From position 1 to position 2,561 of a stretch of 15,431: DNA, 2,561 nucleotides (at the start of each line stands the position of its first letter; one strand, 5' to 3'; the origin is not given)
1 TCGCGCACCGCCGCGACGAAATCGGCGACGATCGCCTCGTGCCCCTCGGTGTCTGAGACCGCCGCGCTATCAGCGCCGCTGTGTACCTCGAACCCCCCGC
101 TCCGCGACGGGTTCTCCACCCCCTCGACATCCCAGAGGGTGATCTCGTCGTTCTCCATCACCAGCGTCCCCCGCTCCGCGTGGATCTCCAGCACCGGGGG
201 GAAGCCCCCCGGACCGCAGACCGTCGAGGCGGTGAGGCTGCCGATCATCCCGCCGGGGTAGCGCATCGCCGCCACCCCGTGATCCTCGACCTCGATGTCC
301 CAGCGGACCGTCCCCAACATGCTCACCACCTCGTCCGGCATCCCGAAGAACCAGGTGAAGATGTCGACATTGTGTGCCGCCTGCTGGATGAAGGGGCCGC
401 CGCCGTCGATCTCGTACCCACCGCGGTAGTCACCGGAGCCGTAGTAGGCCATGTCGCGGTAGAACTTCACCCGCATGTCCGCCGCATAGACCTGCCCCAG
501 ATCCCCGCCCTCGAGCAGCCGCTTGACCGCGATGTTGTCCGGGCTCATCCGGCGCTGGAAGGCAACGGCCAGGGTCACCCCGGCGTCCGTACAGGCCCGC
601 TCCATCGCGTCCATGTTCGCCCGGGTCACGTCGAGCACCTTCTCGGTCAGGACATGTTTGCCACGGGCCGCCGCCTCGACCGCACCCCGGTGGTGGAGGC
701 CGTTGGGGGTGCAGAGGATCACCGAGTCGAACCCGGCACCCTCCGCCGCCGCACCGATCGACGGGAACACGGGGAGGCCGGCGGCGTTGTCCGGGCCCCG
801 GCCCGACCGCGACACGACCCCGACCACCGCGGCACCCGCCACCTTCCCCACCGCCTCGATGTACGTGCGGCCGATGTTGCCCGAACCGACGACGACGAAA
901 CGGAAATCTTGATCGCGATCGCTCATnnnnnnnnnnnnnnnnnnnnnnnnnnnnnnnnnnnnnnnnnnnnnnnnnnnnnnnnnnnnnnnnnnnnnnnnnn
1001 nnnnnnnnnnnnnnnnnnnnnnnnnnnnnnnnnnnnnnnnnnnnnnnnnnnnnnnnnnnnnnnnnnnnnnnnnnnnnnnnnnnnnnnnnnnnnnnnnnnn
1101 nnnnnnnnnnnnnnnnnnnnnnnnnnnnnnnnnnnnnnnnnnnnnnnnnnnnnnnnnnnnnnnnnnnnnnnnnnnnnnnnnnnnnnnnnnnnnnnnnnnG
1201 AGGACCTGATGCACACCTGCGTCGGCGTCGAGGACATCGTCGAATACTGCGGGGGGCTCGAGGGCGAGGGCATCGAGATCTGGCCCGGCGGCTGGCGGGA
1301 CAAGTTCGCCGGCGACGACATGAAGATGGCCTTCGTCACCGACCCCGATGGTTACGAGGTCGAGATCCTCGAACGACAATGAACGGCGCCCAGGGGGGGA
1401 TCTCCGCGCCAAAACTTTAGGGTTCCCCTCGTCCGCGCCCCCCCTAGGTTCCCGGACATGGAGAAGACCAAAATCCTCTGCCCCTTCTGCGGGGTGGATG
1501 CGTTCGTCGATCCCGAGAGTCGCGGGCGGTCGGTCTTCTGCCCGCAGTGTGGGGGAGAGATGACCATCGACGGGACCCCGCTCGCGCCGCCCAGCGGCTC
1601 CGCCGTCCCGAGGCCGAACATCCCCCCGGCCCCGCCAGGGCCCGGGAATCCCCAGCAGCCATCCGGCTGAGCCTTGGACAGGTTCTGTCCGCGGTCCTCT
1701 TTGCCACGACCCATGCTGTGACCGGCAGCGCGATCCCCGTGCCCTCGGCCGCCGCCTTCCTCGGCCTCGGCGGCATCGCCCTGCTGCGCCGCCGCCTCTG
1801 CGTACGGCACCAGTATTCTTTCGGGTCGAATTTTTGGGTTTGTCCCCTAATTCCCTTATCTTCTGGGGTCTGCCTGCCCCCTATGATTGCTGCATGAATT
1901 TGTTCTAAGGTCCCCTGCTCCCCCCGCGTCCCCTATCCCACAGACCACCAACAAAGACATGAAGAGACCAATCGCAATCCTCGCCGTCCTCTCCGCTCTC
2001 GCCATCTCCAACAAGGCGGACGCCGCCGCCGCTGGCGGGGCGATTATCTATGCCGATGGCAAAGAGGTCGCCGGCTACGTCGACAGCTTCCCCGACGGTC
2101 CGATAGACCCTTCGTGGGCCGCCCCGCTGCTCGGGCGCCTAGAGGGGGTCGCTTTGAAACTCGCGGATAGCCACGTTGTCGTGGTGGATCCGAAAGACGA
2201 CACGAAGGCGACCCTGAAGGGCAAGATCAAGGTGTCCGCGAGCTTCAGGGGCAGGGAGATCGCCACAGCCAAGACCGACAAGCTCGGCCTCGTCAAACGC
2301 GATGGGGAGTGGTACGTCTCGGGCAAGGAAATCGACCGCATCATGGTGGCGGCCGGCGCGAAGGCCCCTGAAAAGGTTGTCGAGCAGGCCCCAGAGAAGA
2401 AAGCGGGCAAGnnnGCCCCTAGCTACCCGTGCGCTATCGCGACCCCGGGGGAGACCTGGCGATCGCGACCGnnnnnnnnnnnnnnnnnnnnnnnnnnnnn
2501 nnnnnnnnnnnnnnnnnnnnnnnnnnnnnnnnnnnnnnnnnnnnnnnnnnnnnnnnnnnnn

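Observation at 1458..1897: Zinc-ribbon ORF followed, out of frame, by a coding-like PEP-CTERM-type segment: possible frameshift or gene remnant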

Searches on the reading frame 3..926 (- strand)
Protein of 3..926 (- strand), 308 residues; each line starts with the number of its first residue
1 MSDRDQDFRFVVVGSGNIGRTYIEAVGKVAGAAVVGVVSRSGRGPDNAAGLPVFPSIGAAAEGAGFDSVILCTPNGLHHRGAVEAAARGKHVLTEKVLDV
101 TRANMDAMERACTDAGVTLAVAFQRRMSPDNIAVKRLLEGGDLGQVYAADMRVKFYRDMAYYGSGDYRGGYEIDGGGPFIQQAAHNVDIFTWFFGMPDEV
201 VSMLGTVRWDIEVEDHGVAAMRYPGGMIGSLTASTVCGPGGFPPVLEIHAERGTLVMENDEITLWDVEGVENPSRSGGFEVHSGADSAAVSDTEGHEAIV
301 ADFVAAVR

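Call 45: search_protein_families(library=pfam, proteins=[window:3-926:-], max_evalue=0.001)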
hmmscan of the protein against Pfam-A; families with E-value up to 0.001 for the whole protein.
window:3-926:- (308 aa): 3 families
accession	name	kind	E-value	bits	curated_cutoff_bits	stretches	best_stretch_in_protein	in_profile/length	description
PF22725.1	GFO_IDH_MocA_C3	-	9.6e-24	84.2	27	1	133-255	3-123/124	GFO/IDH/MocA C-terminal domain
PF01408.29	GFO_IDH_MocA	-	9.2e-15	55.8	24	1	8-123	1-120/120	Oxidoreductase family, NAD-binding Rossmann fold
PF02894.22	GFO_IDH_MocA_C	-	5.3e-12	46.4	22.9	1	135-256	1-128/218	Oxidoreductase family, C-terminal alpha/beta domain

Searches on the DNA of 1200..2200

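Call 25: search_rna_families(source=window, start=1200, end=2200, threshold=evalue, max_evalue=1)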
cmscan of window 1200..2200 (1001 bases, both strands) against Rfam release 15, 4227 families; matches with E-value up to 1: 1.
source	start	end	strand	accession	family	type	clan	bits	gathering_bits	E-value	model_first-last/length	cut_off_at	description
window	2053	2191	+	RF01754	radC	Cis-reg;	-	22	40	0.07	1-149/149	no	radC RNA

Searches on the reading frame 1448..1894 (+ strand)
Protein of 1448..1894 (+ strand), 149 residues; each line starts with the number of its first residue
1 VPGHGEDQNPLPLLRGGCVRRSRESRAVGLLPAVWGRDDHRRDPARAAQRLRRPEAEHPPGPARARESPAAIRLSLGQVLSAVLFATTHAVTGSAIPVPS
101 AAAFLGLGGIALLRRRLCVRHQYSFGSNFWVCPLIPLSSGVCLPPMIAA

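Call 55: search_protein_families(library=pfam, alignment_id=A2, max_evalue=5)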
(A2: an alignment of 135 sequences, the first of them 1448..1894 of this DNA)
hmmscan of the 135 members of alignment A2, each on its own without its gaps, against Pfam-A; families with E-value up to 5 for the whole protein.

A. member 1, window:1448-1894:+ (149 aa): 0 families

B. families by the number of members that match (of 135 scanned): 97 families (the first 25 are shown)
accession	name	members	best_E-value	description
PF13561.12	adh_short_C2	3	4.4e-23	Enoyl-(Acyl carrier protein) reductase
PF01266.30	DAO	3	4e-19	FAD dependent oxidoreductase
PF00106.31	adh_short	3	4.4e-15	short chain dehydrogenase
PF01557.24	FAA_hydrolase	2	2.2e-31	Fumarylacetoacetate (FAA) hydrolase C-terminal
PF00903.31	Glyoxalase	1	1.7e-10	Glyoxalase/Bleomycin resistance protein/Dioxygenase superfamily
PF13450.12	NAD_binding_8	1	1.9e-07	NAD(P)-binding Rossmann-like domain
PF08271.17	Zn_Ribbon_TF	1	0.00027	TFIIB zinc-binding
PF23548.1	Zn_ribbon_FGT1_2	1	0.00035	FORGETTER1 second zinc ribbon domain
PF14354.12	Lar_restr_allev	1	0.00048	Restriction alleviation protein Lar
PF06892.16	Phage_CP76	1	0.00052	Phage regulatory protein CII (CP76)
PF13384.12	HTH_23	1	0.0006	Homeodomain-like domain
PF07992.20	Pyr_redox_2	1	0.0019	Pyridine nucleotide-disulphide oxidoreductase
PF00890.30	FAD_binding_2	1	0.0021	FAD binding domain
PF14369.11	Zn_ribbon_19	1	0.0021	zinc-ribbon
PF23451.1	Zn_ribbon_PaaD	1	0.0022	PaaD zinc beta ribbon domain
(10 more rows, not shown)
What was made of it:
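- The Pfam hit is unstable (call 55).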

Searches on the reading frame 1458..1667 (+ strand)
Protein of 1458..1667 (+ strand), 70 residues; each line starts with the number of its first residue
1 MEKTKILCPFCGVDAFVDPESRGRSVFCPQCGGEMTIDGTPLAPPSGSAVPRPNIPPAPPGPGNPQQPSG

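Call 6: search_protein_families(library=pfam, proteins=[window:1458-1667:+], max_evalue=10)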
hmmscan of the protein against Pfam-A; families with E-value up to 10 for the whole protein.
seq(70 aa): 38 families (the best 25 are shown)
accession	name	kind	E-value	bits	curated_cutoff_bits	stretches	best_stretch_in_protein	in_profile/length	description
PF08271.17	Zn_Ribbon_TF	-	0.00014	21.7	29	1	8-32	3-26/43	TFIIB zinc-binding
PF23548.1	Zn_ribbon_FGT1_2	-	0.00016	21.6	27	2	5-19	20-34/35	FORGETTER1 second zinc ribbon domain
PF14354.12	Lar_restr_allev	-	0.00025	21.7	28.6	1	8-33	6-33/58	Restriction alleviation protein Lar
PF14369.11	Zn_ribbon_19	-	0.0031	18.1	30.8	2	15-34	10-30/35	zinc-ribbon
PF23451.1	Zn_ribbon_PaaD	-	0.0045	17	27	2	21-37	10-26/53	PaaD zinc beta ribbon domain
PF24441.1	DUF7560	-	0.011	15.9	27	2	28-39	8-19/44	Family of unknown function (DUF7560)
PF12172.15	zf-ChsH2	-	0.011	15.9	23.2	2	6-16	26-36/37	ChsH2, rubredoxin-like zinc ribbon domain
PF24463.1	DUF7577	-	0.012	15.7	28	1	25-33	2-10/27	Domain of unknown function (DUF7577)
PF09297.16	Zn_ribbon_NUD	-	0.013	15.7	24.8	1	25-36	3-14/32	NADH pyrophosphatase zinc ribbon domain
PF24460.1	DUF7575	-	0.013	15.3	28.5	1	27-35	5-13/28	Domain of unknown function (DUF7575)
PF13240.11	Zn_Ribbon_1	-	0.014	15.6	25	1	26-32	14-20/23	zinc-ribbon domain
PF13248.11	Zn_ribbon_3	-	0.015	15.2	27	1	25-34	16-25/26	zinc-ribbon domain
PF15777.11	Anti-TRAP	-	0.021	15.2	32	1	8-37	13-42/59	Tryptophan RNA-binding attenuator protein inhibitory protein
PF14690.11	Zn_ribbon_ISL3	-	0.022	15.6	25.5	2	6-25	3-22/47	zinc-finger of transposase IS204/IS1001/IS1096/IS1165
PF14803.11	Zn_ribbon_Nudix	-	0.034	14.5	25.6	1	27-36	2-11/34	Nudix N-terminal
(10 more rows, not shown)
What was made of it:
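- Checked: It gives weak zinc-ribbon Pfam hits, the best being PF08271 at 21.7 bits against a cut-off of 29 (call 6).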

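Call 7: search_protein_families(library=ncbifam, proteins=[window:1458-1667:+], max_evalue=10)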
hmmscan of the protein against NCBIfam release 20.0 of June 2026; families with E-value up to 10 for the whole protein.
seq(70 aa): 13 families
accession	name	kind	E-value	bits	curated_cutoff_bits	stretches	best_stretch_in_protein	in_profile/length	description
NF047912.1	ECs_2282_CxxC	subfamily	0.0026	17.7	37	2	5-36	2-38/60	ECs_2282 family putative zinc-binding protein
NF041913.1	HVO_2142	equivalog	0.005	16.7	90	1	22-42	8-28/48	HVO_2142 family zinc finger protein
NF033497.1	rubre_like_arch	subfamily_domain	0.0061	16.3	32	1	28-35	19-26/34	rubrerythrin-like domain-containing protein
NF041869.1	paae_haloarch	equivalog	0.023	14.9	100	1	16-41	8-33/56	1,2-phenylacetyl-CoA epoxidase subunit PaaE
TIGR03655.1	anti_R_Lar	subfamily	0.039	14.3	39.6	1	8-36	4-39/55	Lar family restriction alleviation protein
NF041070.1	carrier_LysW_Arch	domain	0.055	13.5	75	1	5-37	2-35/57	alpha-aminoadipate/glutamate carrier protein LysW/ArgW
NF038384.1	zinc_YnfU_fam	subfamily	0.096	12.3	36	1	25-33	16-24/52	YnfU family zinc-binding protein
TIGR01206.1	lysW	equivalog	0.097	12.6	53.2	1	7-48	4-43/54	lysine biosynthesis protein LysW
NF041795.1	Brz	equivalog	0.12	12.8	100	1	26-37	6-17/60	transcriptional regulator Brz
NF001607.0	PRK00398.1-4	equivalog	0.13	12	89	1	8-34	12-37/53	DNA-directed RNA polymerase subunit P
NF011481.0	PRK14890.1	equivalog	0.23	11.5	61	1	3-32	25-57/61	putative Zn-ribbon RNA-binding protein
NF047723.1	TransFacS4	equivalog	0.25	11.8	120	1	27-39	3-15/90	transcription factor S4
NF001606.0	PRK00398.1-3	equivalog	2.7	7.9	72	1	4-12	18-26/44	DNA-directed RNA polymerase subunit P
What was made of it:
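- Scores are sub-threshold with every curated model (calls 6, 7).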

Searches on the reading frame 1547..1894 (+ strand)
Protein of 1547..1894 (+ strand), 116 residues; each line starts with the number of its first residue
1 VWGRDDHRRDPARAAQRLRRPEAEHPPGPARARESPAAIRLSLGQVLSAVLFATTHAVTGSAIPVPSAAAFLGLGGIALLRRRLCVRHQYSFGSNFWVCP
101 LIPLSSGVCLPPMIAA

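Call 6: search_protein_families(library=pfam, proteins=[window:1547-1894:+], max_evalue=10)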
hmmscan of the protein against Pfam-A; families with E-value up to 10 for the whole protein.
seq(116 aa): 1 family
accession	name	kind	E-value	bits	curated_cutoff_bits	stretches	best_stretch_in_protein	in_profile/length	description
PF07589.16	PEP-CTERM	-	0.23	12.1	20.7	1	62-83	1-23/24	PEP-CTERM motif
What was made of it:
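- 1667..1798 (+): Coding-like stretch in the -1 frame, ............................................. It contains a signal-peptide-like hydrophobic run (about 1670-1717), P-V-P at 1736-1744, a hydrophobic helix at 1748-1786 and RRR at 1787-1795. Probable relic of a PEP-CTERM tail. CTG 1667-1669 overlaps the TGA of the upstream gene (CTGA); ATC lies at 1661. Pfam PF07589 12.1 bits, below cut-off (call 6).
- On PEP-CTERM sorting domain: PF07589 gives 12.1 bits against 20.7 (call 6), and the hit is lost with the 149-aa query (call 55).
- Checked: Pfam PF07589 gives 12.1 bits (E 0.23, cut-off 20.7), and this hit disappears when the 149-aa open stretch is the query (calls 6, 55).
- PF07589 is the only Pfam family hit for the frame-2 peptide (call 6). 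Pfam gives 12.1 bits against a cut-off of 20.7, and the hit is lost with a longer query (calls 6, 55).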

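Call 7: search_protein_families(library=ncbifam, proteins=[window:1547-1894:+], max_evalue=10)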
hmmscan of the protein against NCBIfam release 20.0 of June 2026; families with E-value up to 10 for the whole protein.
seq(116 aa): 3 families
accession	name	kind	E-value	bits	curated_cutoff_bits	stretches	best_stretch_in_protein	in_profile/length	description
NF058582.1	Microco_LAVTG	domain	0.011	15.8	27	1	57-83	3-32/34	LAVTG motif-containing sortase-dependent surface protein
TIGR03382.1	GC_trans_RRR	domain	0.057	14.1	15.85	1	61-83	6-26/27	MYXO-CTERM sorting domain-containing protein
NF041927.1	Xrt_dep_XDP1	equivalog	0.14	12.1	125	1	47-83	203-241/242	exosortase-dependent surface protein XDP1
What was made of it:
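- Closest known: MYXO-CTERM / GC_trans_RRR-type C-terminal sorting domains. Same: TIGR03382 gives 14.1 bits, close to its cut-off of 15.85 (call 7).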

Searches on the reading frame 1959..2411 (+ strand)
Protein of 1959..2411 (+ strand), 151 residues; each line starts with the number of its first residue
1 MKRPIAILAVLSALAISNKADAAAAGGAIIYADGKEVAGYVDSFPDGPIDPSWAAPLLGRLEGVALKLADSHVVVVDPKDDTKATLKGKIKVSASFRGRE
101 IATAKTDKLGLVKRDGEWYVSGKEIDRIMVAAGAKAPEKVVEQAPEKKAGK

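Call 6: search_protein_families(library=pfam, proteins=[window:1959-2411:+], max_evalue=10)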
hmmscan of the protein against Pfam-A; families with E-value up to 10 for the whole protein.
seq(151 aa): 3 families
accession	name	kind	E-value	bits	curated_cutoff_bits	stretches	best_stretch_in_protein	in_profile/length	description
PF11974.14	bMG3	-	0.024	15.1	34.9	1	69-130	12-72/103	Bacterial alpha-2-macroglobulin MG3 domain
PF06938.16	DUF1285_N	-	0.085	13.1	29.3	1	112-128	18-34/67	Domain of unknown function (DUF1285), N-terminal domain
PF00707.27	IF3_C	-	0.099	13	34.8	1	88-105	32-49/86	Translation initiation factor IF-3, C-terminal domain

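Call 7: search_protein_families(library=ncbifam, proteins=[window:1959-2411:+], max_evalue=10)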
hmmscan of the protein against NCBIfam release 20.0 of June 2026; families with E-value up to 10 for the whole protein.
seq(151 aa): 2 families
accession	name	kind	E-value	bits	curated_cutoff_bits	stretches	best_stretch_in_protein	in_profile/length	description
NF002190.0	PRK01045.1-4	subfamily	0.012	14.5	389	1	88-143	227-284/321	4-hydroxy-3-methylbut-2-enyl diphosphate reductase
NF002188.0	PRK01045.1-2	equivalog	0.12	11.4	420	1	90-143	222-276/315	4-hydroxy-3-methylbut-2-enyl diphosphate reductase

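Call 14: find_related_loci(query=window:1959-2411:+, collection=genome_contigs, flank=6000)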
Query seq(151 aa) (151 aa) in genome_contigs; peptide patterns used: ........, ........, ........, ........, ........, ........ (x = any residue, [..] = any of these).
434 stretches matched a pattern, but none encodes a relative of the query by tblastn (E <= 1e-3).
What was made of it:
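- Tried and rejected: Genome-collection scan with the downstream 151-aa protein found nothing (call 14).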

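Call 26: find_homologous_proteins(query=window:1959-2411:+, max_evalue=0.1)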
Query seq(151 aa) (151 aa): 3 proteins with E <= 0.1 among 431 candidates.
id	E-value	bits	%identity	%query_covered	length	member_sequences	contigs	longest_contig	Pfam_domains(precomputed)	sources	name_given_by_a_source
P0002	5.0e-88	310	100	100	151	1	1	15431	-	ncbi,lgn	-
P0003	6.6e-47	177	63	81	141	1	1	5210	-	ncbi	-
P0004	3.8e-42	162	56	89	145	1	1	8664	-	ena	-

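Call 27: find_encoding_contigs(protein=P0003, flank=10000)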
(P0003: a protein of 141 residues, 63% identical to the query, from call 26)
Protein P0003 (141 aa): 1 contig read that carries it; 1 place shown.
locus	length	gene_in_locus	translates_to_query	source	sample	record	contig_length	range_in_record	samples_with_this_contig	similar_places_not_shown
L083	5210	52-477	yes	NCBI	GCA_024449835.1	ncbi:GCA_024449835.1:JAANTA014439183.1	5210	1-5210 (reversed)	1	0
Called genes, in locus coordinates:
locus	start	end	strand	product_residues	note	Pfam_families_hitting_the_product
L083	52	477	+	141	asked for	-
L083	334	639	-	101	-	-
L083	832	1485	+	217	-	PF00263:Secretin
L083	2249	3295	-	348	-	PF08334:T2SSG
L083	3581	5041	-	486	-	PF03050:DDE_Tnp_IS66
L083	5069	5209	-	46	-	?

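Call 28: find_encoding_contigs(protein=P0004, flank=10000)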
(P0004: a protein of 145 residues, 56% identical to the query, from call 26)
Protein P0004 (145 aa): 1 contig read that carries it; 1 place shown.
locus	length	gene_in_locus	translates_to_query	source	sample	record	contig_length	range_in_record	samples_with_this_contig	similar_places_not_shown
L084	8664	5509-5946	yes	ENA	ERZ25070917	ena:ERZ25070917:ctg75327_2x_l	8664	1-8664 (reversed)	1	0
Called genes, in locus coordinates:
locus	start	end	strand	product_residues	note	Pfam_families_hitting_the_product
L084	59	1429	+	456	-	PF00884:Sulfatase, PF01663:Phosphodiest (faint), PF02995:DUF229 (weak), PF16347:SGSH_C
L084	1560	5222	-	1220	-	PF13442:Cytochrome_CBB3 (faint), PF13472:Lipase_GDSL_2, PF23500:DUF7133, PF13646:HEAT_2 (faint), PF00034:Cytochrom_C (faint)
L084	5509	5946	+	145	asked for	-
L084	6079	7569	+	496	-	PF00884:Sulfatase, PF01663:Phosphodiest (faint), PF16347:SGSH_C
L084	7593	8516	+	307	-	-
